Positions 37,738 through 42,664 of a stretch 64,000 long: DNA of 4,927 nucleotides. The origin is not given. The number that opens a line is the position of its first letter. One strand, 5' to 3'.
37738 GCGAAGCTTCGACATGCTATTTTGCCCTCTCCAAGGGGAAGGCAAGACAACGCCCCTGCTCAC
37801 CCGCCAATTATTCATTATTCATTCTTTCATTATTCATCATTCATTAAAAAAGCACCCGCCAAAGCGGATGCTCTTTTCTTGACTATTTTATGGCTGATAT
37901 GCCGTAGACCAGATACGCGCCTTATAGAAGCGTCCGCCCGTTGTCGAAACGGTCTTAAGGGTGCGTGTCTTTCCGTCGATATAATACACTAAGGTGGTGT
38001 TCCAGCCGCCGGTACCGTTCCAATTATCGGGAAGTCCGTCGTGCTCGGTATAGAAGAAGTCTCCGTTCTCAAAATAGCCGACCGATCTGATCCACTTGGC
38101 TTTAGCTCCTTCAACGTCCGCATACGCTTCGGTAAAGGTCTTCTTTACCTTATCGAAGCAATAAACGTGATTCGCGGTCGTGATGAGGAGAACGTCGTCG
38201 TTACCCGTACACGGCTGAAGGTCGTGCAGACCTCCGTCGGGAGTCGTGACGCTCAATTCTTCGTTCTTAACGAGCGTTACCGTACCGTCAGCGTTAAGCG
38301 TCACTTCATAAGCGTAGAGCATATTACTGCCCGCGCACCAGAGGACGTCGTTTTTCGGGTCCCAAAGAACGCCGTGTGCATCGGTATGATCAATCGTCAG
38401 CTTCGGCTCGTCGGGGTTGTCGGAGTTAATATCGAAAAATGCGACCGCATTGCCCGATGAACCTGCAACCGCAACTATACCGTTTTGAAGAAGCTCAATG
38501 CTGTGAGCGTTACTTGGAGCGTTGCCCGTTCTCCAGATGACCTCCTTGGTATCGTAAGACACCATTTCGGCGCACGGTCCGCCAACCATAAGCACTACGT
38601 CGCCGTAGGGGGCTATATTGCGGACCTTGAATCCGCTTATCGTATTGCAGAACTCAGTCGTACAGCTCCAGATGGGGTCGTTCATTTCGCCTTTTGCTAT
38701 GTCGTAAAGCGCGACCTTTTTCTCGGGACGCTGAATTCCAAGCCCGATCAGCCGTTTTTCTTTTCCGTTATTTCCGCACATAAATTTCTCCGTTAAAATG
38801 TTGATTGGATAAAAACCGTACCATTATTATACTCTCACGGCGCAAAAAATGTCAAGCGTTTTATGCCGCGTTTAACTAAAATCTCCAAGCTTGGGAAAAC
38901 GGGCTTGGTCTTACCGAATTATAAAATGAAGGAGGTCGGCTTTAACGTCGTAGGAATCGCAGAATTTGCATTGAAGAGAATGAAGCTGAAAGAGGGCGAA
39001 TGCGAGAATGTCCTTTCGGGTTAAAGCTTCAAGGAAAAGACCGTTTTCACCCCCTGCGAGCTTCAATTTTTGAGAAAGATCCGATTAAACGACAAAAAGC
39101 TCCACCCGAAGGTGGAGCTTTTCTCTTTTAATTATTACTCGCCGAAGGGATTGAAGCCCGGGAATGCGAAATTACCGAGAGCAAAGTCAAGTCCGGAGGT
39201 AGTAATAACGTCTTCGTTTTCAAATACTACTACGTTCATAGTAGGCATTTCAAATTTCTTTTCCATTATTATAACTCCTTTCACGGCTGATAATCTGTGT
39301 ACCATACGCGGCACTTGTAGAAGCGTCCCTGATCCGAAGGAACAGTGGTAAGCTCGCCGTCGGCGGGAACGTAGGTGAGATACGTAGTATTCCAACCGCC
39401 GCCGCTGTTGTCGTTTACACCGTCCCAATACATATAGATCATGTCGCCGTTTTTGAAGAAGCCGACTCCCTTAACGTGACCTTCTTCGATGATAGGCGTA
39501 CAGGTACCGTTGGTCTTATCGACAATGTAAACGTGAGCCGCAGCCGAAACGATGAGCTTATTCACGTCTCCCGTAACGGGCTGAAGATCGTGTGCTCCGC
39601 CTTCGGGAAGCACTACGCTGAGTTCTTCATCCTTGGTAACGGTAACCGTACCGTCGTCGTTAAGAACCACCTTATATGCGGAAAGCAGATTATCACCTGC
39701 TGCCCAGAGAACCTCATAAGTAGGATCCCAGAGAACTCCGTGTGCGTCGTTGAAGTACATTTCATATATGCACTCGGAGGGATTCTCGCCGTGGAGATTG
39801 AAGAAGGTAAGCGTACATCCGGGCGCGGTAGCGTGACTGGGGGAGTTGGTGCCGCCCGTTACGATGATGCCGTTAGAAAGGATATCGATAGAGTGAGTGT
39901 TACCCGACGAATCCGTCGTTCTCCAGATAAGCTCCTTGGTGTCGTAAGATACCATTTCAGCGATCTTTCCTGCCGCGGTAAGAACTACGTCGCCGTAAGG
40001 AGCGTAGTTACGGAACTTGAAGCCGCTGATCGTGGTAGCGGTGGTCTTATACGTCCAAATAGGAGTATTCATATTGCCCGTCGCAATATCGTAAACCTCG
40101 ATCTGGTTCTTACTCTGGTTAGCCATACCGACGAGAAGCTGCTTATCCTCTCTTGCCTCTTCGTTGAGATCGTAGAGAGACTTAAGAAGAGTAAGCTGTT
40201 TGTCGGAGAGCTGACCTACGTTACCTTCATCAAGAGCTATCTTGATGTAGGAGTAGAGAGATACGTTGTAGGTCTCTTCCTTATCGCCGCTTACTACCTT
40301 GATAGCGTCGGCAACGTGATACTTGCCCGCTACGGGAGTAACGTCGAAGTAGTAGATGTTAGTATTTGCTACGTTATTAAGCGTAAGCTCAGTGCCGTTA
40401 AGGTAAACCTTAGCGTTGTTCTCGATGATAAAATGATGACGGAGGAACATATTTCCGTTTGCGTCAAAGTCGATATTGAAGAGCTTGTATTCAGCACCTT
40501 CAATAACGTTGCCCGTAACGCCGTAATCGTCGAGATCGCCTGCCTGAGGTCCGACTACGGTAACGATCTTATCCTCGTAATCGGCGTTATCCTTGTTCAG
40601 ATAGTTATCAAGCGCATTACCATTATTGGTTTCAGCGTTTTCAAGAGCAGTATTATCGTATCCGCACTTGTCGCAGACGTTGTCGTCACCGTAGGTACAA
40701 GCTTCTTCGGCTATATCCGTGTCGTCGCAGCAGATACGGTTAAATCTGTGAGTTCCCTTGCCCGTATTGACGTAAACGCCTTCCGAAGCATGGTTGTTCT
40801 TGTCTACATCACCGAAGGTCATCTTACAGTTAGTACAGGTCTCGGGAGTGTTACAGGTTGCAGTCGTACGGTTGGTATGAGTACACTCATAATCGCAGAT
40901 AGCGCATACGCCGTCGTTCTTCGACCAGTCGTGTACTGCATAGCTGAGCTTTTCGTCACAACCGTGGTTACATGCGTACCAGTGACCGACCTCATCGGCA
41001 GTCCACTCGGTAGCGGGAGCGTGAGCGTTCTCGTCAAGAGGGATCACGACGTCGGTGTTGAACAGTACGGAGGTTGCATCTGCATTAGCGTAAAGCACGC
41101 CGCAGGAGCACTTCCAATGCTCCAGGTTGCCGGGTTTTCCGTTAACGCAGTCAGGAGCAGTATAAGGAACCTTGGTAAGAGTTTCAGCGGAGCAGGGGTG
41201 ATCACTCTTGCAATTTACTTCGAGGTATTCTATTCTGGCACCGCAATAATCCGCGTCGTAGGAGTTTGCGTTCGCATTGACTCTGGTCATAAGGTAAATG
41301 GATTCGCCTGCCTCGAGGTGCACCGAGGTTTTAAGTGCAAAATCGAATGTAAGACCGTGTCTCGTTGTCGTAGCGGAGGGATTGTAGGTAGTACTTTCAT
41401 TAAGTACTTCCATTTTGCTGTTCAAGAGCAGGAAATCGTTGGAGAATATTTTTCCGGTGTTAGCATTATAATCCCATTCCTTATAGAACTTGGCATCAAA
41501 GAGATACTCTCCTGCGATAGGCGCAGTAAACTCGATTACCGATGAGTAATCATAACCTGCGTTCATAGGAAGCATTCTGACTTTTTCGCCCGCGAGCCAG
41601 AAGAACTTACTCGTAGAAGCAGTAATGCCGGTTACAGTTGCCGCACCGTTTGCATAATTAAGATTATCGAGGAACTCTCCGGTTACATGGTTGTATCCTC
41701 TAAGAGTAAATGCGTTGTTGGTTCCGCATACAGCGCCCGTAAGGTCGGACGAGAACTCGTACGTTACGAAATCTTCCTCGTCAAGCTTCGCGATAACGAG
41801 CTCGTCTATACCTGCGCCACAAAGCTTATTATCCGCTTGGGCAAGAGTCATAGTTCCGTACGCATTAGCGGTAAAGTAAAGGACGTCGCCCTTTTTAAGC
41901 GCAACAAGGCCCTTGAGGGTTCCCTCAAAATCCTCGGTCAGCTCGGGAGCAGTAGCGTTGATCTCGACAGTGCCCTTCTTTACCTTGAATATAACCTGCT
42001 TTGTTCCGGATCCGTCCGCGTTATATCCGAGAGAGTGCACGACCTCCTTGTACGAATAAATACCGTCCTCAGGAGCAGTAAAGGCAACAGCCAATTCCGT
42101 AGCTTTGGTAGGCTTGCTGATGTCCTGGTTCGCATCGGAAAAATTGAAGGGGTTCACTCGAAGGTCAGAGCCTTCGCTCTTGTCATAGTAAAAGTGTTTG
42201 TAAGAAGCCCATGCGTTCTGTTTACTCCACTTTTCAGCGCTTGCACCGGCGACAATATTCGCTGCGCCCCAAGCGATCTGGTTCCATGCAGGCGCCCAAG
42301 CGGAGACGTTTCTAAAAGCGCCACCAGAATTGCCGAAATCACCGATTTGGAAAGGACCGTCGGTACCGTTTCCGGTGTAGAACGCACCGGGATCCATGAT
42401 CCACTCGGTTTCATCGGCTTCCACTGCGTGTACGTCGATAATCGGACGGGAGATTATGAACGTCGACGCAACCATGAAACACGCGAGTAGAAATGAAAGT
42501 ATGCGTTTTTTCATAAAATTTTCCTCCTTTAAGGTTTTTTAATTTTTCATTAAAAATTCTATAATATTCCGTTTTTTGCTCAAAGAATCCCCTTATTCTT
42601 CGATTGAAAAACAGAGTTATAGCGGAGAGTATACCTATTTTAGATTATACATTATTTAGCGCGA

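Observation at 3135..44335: Dispersed family of GTAG-headed GC hairpins (REP-like) filling about 15 intergenic regions of a spore-forming Firmicute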

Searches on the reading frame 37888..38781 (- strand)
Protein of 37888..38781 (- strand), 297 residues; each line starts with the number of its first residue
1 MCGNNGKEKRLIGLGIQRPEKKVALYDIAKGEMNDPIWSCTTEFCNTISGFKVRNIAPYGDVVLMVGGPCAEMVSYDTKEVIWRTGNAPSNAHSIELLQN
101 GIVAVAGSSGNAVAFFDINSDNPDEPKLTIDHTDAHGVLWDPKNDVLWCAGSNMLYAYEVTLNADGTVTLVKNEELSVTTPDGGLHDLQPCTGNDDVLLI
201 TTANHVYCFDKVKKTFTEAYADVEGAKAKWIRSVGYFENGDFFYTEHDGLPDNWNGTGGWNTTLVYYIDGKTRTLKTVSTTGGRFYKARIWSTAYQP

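Call 71: search_protein_families(library=pfam, proteins=[window:37888-38781:-], max_evalue=0.00001)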
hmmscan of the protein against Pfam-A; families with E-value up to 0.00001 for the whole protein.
window:37888-38781:- (297 aa): 1 family
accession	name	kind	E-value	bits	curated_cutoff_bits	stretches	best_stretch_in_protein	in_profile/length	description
PF20138.4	DUF6528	-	2.5e-08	33.6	23.5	1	67-217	101-254/327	Family of unknown function (DUF6528)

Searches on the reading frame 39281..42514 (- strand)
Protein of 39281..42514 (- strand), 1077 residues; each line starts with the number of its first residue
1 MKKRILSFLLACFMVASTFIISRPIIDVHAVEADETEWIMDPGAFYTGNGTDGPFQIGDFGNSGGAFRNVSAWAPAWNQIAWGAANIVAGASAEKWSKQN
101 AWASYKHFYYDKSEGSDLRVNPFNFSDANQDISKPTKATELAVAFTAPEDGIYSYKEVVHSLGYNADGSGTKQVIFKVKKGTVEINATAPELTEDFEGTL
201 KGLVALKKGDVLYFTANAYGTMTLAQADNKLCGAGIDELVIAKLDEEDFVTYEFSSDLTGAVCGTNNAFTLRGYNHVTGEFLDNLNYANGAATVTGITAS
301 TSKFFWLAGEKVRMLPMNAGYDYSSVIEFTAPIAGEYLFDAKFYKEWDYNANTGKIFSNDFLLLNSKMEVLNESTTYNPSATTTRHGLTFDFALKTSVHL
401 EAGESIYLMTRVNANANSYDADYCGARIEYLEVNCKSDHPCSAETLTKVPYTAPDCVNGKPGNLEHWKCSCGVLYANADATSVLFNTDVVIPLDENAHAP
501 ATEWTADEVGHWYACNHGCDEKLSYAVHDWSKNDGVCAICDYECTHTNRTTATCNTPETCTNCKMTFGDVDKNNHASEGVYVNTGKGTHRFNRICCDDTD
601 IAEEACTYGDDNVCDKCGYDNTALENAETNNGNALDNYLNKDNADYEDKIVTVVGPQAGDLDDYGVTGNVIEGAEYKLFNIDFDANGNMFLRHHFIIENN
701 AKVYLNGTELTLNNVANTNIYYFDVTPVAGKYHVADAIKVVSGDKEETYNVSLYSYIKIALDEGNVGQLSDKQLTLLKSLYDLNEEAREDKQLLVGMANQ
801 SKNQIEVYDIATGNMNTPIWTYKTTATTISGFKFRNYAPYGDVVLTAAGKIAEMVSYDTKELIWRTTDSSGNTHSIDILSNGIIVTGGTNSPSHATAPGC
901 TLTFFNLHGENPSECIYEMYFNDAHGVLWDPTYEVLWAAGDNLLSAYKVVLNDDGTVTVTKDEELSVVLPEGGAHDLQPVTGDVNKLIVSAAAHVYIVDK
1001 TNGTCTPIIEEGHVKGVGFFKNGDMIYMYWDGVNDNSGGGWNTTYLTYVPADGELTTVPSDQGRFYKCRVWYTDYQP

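Call 71: search_protein_families(library=pfam, proteins=[window:39281-42514:-], max_evalue=0.00001)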
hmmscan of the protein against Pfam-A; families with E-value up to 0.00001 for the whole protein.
window:39281-42514:- (1077 aa): 1 family
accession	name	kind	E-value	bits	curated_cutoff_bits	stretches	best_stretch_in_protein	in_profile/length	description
PF20138.4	DUF6528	-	9.5e-10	38.3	23.5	1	804-1014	61-264/327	Family of unknown function (DUF6528)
